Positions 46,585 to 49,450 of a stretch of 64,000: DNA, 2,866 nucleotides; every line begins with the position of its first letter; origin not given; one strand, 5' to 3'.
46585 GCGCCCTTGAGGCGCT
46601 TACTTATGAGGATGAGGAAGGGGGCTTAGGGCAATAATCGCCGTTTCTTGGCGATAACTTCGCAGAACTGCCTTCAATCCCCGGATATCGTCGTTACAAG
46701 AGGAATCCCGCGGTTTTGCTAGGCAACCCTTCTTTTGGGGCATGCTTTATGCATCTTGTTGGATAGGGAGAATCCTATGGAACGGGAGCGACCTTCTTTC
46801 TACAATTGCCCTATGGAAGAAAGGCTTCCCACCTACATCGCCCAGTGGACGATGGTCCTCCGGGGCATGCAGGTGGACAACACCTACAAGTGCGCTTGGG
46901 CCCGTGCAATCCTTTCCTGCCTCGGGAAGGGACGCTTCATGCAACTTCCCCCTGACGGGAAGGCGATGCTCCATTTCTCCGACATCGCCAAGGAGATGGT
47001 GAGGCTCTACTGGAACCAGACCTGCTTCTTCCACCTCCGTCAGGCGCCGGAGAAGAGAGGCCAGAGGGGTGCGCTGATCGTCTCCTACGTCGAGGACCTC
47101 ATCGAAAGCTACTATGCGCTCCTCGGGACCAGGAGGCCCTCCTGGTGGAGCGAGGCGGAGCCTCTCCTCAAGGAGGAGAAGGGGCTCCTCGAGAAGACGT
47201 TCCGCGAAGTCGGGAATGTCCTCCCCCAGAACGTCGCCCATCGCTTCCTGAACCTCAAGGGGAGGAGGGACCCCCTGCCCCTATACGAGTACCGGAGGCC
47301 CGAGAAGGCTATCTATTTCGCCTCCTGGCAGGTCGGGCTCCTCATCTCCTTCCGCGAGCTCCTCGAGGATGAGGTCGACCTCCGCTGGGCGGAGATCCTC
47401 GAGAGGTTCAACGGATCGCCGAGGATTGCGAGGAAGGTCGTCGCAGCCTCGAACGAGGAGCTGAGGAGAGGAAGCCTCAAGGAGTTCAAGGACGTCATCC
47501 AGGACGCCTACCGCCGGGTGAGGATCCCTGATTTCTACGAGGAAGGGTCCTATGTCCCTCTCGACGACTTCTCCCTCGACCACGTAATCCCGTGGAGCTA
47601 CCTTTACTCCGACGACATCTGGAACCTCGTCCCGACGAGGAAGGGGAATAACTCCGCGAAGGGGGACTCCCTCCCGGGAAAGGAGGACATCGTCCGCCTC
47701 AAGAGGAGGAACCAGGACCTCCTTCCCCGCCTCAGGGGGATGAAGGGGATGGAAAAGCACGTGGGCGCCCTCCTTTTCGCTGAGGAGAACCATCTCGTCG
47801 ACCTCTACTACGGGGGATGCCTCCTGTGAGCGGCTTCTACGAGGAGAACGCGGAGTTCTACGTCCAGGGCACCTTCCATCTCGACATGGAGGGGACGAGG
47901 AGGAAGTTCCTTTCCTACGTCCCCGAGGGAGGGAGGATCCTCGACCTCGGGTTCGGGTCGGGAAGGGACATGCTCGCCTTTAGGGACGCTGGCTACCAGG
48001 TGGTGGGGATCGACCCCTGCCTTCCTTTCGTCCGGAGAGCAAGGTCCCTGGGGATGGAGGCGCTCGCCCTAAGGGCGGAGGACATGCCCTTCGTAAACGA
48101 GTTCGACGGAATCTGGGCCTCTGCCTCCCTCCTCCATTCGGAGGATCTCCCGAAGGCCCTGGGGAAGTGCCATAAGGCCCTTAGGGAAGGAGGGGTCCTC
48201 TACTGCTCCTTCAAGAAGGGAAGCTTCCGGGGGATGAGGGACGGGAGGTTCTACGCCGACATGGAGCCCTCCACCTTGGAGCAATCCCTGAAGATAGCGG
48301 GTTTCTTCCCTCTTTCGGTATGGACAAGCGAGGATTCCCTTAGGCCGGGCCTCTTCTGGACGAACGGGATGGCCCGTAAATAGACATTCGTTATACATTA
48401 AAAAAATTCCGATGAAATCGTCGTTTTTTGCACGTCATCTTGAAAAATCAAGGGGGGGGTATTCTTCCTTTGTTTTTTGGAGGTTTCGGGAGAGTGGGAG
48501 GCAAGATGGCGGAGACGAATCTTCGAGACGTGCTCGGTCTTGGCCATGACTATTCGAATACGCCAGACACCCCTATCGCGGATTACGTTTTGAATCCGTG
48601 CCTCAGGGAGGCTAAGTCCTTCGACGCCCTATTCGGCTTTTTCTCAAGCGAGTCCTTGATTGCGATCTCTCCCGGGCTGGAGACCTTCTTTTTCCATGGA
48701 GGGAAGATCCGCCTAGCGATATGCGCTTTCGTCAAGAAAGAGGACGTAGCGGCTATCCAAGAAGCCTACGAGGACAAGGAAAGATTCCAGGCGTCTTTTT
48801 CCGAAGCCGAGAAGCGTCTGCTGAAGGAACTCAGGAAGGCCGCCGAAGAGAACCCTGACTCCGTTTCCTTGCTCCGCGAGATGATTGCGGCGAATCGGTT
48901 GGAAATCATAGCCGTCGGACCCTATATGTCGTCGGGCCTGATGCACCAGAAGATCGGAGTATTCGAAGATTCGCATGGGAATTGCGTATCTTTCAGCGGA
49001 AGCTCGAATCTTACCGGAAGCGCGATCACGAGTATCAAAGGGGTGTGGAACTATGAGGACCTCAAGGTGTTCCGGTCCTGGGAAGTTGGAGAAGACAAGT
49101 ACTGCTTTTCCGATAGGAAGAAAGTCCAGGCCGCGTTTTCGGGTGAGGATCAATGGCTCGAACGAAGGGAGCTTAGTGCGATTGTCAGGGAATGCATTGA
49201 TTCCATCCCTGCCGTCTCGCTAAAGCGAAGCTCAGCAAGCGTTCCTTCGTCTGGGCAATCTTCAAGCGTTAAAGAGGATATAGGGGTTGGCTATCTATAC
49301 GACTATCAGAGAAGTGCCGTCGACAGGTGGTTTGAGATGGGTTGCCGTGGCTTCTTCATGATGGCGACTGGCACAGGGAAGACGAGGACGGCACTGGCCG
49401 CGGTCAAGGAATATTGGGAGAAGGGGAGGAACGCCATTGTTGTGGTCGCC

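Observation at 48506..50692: Unusual domain fusion: PLD-family HKD nuclease N-terminal to an SF2 helicase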

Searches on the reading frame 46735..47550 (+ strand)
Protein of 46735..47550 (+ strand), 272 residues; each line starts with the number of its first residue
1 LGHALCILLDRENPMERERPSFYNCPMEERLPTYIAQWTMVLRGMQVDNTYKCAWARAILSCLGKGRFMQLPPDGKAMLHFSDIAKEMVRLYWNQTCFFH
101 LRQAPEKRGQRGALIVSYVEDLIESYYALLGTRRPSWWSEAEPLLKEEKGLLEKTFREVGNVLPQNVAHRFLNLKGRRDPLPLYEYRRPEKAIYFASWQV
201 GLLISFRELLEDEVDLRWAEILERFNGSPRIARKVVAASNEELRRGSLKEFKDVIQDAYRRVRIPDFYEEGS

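Call 51: search_protein_families(library=pfam, proteins=[window:46735-47550:+], max_evalue=10)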
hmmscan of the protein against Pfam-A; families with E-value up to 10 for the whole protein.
window:46735-47550:+ (272 aa): 0 families
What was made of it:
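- Tried and rejected: Pfam finds nothing in the N-terminal 270 residues of the HNH protein (call 51).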

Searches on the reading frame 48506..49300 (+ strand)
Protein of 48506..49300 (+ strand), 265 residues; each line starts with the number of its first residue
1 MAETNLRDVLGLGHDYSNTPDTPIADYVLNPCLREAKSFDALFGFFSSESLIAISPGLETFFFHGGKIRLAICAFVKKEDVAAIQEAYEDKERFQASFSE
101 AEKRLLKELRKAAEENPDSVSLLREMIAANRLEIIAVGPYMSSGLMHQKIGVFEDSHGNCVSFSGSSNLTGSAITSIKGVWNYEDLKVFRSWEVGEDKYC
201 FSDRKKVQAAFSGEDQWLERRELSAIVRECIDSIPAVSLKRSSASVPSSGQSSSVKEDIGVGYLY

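Call 8: search_protein_families(library=pfam, proteins=[window:48506-49300:+], max_evalue=10)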
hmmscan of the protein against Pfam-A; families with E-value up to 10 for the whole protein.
window:48506-49300:+ (265 aa): 5 families
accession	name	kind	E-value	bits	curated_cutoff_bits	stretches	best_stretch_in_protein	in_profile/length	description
PF13091.12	PLDc_2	-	0.00025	21.3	27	1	103-192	48-118/132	PLD-like domain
PF07816.16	DUF1645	-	0.0031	18.6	25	1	63-232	5-126/188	Protein of unknown function (DUF1645)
PF03281.20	Mab-21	-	0.073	13.6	24.1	1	72-107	163-196/197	Mab-21 protein nucleotidyltransferase domain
PF01895.24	PhoU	-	0.25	12.2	23.5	1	69-136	13-79/89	PhoU domain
PF09989.15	DUF2229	-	0.28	11.2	29.4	1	77-116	143-182/218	CoA enzyme activase uncharacterised domain (DUF2229)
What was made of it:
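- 48539..49210 (+): PLD/HKD nuclease domain (residues ~12-235), a single half-site with a helical insert at residues 78-128. Pfam PLDc_2 E=2.5e-4, below the gathering score (call 8).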

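Call 21: search_solved_structures(query=window:48506-49300:+, max_evalue=10, show_alignments=3)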
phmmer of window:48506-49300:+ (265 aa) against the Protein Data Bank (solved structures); distinct sequences matched with E-value up to 10: 2.
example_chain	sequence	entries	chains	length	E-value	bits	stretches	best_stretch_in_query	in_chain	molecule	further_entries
9e78_A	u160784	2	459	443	0.36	13.2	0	19-51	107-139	Tubulin beta chain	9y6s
8ia3_A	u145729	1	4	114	0.75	12.2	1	84-138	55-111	Upstream stimulatory factor 2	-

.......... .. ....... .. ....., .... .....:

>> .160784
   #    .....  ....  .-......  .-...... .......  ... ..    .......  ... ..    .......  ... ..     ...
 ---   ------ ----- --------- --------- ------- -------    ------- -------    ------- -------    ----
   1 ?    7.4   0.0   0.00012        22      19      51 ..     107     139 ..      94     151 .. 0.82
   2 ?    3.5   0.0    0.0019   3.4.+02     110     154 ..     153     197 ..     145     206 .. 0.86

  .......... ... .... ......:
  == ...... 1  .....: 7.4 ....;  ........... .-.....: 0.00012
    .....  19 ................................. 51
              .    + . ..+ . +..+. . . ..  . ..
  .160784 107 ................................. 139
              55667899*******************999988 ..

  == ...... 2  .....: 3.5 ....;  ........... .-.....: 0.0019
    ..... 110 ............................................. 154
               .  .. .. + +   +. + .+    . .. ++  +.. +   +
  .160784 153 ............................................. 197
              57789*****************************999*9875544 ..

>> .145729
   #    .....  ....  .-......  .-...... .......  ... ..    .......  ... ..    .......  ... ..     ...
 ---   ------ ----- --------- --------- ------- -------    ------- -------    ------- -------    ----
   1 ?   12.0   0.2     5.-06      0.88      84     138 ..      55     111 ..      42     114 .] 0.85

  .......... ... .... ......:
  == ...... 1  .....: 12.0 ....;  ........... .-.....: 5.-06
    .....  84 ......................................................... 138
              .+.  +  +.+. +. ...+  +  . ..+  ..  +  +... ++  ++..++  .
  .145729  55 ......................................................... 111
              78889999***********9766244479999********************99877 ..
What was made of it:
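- The single-sequence search against PDB finds nothing (call 21).
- Tried and rejected: A single-sequence phmmer search of residues 1-265 against PDB gave only noise (tubulin, USF2; call 21).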

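Call 24: search_solved_structures(query=A2, max_evalue=10, show_alignments=4)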
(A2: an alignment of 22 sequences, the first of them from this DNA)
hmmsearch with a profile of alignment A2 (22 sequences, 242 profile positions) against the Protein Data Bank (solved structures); distinct sequences matched with E-value up to 10: 8.
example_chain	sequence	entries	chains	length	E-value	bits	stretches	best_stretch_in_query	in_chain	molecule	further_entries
4ggj_A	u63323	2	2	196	3e-05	26.6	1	132-202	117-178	Mitochondrial cardiolipin hydrolase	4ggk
9lkx_K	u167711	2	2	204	9.3e-05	25.1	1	132-200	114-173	Mitochondrial cardiolipin hydrolase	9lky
6ehi_A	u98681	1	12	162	0.00012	24.7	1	133-173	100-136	Nuclease NucT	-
7clg_A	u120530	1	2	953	0.0014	21.3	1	136-207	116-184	Putative helicase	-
8zdb_p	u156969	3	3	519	0.29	13.6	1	70-152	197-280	Serine/threonine-protein kinase RIO3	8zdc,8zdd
1byr_A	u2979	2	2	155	0.41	13.1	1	133-192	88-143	PROTEIN (ENDONUCLEASE)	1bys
6mlu_A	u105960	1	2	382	0.95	11.9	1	122-156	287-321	Seipin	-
7e0m_A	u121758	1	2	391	1.4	11.3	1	109-171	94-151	Phospholipase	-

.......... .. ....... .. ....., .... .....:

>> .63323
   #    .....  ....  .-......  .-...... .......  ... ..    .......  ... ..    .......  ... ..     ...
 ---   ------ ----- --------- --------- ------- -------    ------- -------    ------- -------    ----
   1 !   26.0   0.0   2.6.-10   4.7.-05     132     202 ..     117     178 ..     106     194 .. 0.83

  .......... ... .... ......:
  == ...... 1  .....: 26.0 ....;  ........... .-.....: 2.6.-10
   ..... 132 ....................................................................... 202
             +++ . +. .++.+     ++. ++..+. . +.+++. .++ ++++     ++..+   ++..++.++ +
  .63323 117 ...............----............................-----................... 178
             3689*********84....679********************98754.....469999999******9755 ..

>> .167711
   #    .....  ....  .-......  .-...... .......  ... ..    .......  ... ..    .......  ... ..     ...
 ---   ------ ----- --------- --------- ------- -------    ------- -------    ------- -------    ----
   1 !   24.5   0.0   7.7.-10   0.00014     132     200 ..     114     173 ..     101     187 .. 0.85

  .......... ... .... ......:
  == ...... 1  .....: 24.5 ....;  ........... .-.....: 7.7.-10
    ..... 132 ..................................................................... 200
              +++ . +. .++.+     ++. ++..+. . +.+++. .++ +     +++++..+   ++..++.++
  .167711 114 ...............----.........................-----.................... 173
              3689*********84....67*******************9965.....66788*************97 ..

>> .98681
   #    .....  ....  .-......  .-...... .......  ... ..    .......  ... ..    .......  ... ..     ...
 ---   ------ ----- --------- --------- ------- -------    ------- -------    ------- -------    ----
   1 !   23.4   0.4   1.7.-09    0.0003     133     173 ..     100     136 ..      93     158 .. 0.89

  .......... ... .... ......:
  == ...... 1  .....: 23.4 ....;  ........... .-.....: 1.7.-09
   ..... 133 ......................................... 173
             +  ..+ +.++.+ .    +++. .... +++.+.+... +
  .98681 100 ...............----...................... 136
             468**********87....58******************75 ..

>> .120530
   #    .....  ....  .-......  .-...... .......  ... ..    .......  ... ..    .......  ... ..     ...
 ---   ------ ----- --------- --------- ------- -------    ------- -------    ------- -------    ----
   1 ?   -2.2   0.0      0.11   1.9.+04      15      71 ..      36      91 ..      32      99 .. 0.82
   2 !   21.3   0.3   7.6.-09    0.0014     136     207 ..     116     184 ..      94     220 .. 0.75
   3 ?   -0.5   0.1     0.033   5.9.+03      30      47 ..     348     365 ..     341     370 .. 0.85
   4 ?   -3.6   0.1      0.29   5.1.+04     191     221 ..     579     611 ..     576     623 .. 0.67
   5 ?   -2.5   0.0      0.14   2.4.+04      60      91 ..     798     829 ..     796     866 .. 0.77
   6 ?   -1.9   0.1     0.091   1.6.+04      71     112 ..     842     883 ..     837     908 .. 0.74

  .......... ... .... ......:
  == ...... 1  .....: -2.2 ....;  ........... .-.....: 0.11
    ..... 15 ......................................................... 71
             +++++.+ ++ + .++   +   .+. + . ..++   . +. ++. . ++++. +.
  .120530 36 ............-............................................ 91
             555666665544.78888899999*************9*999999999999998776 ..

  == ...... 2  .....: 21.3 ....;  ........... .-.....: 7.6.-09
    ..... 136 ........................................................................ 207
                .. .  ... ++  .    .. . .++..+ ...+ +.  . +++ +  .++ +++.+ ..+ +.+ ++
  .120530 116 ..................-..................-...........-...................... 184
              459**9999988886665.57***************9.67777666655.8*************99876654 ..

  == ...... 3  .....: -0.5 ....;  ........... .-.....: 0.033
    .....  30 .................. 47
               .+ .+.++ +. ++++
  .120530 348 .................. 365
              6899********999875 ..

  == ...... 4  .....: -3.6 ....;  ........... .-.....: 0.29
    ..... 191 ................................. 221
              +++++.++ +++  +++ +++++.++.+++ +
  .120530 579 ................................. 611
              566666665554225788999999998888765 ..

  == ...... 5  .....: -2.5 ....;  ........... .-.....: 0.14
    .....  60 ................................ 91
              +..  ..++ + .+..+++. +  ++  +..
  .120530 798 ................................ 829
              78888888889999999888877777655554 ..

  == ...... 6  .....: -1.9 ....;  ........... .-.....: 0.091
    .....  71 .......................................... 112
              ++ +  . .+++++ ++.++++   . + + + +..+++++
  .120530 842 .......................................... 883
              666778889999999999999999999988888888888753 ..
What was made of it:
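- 48539..49210 (+): N-terminal profile against PDB: Zucchini 4ggj 3e-5, NucT 6ehi 1.2e-4, SauUSI 7clg 1.4e-3 (call 24).
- Checked: A profile of the N-terminal domain hits solved PLD nucleases motif-to-motif (call 24).
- N-terminal profile hits Zucchini, NucT, SauUSI and Nuc with catalytic residues aligned (call 24). The profile search hits four solved PLD nucleases with motifs in register (call 24).
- Tried and rejected: An alignment profile was needed (call 24).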

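Call 46: predict_structure(alignment_id=A2)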
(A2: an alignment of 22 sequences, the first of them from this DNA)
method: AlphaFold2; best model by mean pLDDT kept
length: 255 residues; sequences in the alignment: 22
mean_pLDDT: 85.1   pTM: 0.83
mean pLDDT of the five models: 85.1, 84.7, 83.1, 83.0, 82.9
residues with pLDDT >= 90: 129; 70-90: 88; 50-70: 19; < 50: 19
segments of 3 or more residues with pLDDT < 50: 86-88, 245-255
pLDDT, mean of each block of 10 residues (from residue 1): 95 95 96 98 87 91 96 66 49 75 83 85 89 91 83 98 93 83 94 98 97 94 88 76 49 42
secondary structure, 60 per line:
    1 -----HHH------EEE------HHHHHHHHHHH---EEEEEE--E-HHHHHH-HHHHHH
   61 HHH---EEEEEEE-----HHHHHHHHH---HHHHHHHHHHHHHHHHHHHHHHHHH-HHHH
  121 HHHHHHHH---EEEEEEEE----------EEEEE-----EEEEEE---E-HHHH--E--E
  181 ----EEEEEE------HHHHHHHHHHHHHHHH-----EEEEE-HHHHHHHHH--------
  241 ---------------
elements in order: E15-17 H24-34 E38-43 H48-53 H55-63 E67-73 H79-87 H91-115 H117-128 E132-139 E150-154 E160-165 H171-174 E185-190 H197-212 E218-222 H224-232

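Call 48: fold_search(model_id=the predicted structure, library=pdb)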
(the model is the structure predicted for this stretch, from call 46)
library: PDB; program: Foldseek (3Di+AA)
matches with E <= 10: 605; with E <= 0.001: 39
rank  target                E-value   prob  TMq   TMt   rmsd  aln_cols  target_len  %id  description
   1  7clg_B                6.6e-08  1.00  0.50  0.17   7.6       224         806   13  Crystal structure of the ATP-dependent restriction endonuclease SauUSI (released 2021-01-20)
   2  7clg_A                1.0e-07  1.00  0.48  0.16   7.9       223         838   12  Crystal structure of the ATP-dependent restriction endonuclease SauUSI (released 2021-01-20)
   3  6ehi_D                2.5e-06  1.00  0.43  0.65   5.8       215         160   13  NucT from Helicobacter pylori (released 2018-01-17)
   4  7e0m_A                7.2e-06  1.00  0.46  0.32   5.2       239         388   13  Crystal structure of phospholipase D (released 2021-12-22)
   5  7js7_A                2.4e-05  1.00  0.43  0.25  11.1       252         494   12  Phospholipase D engineered mutant (TNYR) H442 covalent adduct with 1-inositol phosphate (released 2021-04-28)
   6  2c1l_A                2.6e-05  1.00  0.44  0.32   4.6       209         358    9  Structure of the BfiI restriction endonuclease (released 2005-10-07)
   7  1v0w                  2.6e-05  1.00  0.41  0.24   9.8       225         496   13  Phospholipase D from Streptomyces sp. strain PMF soaked with the substrate dibutyrylphosphatidylcholine. (released 2004-06-03)
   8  4urj_A                3.3e-05  1.00  0.45  0.63   5.1       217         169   10  Crystal structure of human BJ-TSA-9 (released 2014-10-01)
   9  7js7_B                3.8e-05  1.00  0.44  0.25  11.4       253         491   12  Phospholipase D engineered mutant (TNYR) H442 covalent adduct with 1-inositol phosphate (released 2021-04-28)
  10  8ctp                  5.1e-05  1.00  0.37  0.22  11.8       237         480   11  Crystal structure of engineered phospholipase D mutant superPLD 2-23 (released 2023-04-26)
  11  1f0i                  5.5e-05  1.00  0.33  0.19   7.4       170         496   14  THE FIRST CRYSTAL STRUCTURE OF A PHOSPHOLIPASE D (released 2001-05-16)
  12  4urj_B                6.6e-05  1.00  0.42  0.58   7.2       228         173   12  Crystal structure of human BJ-TSA-9 (released 2014-10-01)
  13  2ze4                  6.6e-05  1.00  0.43  0.24  11.2       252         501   12  Crystal structure of phospholipase D from streptomyces antibioticus (released 2007-12-25)
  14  4urj_D                7.0e-05  1.00  0.42  0.58   7.2       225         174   11  Crystal structure of human BJ-TSA-9 (released 2014-10-01)
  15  7js5                  7.4e-05  1.00  0.40  0.23  10.3       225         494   12  Phospholipase D engineered mutant (TNYR) inactive enzyme (H168A) bound to 1-inositol phosphate (released 2021-04-28)
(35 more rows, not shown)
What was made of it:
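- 48539..49210 (+): Foldseek on the N-terminal model: SauUSI 6.6e-8, NucT 2.5e-6, BfiI 2.6e-5 (call 48).
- On PbeA (PbeABCD / CxC-ABC-centred system): Calls 8, 24 and 48.
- On PLD-superfamily nuclease (Nuc/BfiI/SauUSI type): Foldseek: SauUSI 6.6e-8, NucT 2.5e-6 (TM on target 0.65), BfiI 2.6e-5 (calls 46, 48).
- Closest known: Stand-alone PLD-family nucleases: Nuc. Same: The catalytic H, K, S/N and E residues align (calls 24, 48).
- Checked: The predicted fold of residues 1-255 matches PLD-superfamily structures (call 48).
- The predicted fold matches PLD structures exclusively at the top of the list (call 48).
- Tried and rejected: The model has one 8-stranded sheet plus a helical insert, and it aligns to single-half nucleases: NucT TM on target 0.65, BJ-TSA-9 0.63 (calls 46, 48).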
